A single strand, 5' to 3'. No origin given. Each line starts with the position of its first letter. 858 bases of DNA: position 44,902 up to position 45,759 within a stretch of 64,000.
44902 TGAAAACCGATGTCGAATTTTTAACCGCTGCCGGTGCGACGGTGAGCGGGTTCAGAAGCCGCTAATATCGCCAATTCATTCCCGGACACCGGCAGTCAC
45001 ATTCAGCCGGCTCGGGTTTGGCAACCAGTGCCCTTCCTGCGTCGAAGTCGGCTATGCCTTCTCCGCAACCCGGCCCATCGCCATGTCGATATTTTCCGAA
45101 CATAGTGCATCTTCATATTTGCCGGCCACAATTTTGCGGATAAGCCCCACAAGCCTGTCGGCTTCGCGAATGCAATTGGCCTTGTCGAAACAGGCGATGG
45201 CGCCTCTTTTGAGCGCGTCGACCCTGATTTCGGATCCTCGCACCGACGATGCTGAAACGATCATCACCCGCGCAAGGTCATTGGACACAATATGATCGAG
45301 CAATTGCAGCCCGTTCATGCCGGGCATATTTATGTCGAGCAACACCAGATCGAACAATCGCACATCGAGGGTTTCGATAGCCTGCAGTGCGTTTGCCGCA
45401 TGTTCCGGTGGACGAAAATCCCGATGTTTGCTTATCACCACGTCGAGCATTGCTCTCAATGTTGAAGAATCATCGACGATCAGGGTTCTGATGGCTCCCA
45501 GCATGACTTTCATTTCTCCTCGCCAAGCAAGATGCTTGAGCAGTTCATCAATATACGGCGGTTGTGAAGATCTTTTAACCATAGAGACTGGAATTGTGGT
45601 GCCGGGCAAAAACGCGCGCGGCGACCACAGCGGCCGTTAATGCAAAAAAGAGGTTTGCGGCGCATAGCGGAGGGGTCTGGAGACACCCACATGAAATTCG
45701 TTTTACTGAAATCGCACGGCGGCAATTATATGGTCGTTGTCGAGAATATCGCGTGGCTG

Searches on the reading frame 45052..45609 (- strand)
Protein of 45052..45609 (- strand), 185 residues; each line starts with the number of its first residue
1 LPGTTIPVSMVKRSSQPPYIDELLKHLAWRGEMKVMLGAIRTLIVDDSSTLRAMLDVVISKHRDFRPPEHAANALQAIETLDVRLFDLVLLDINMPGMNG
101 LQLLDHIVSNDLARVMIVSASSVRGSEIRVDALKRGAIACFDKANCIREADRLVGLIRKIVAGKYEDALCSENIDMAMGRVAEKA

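Call 104: search_protein_families(library=pfam, proteins=[window:45052-45609:-], max_evalue=0.001)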
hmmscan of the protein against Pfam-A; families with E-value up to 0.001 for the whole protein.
window:45052-45609:- (185 aa): 1 family
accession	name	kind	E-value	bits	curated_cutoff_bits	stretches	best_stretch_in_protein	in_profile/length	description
PF00072.30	Response_reg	-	1.1e-16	61.4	30.2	1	43-144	2-100/111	Response regulator receiver domain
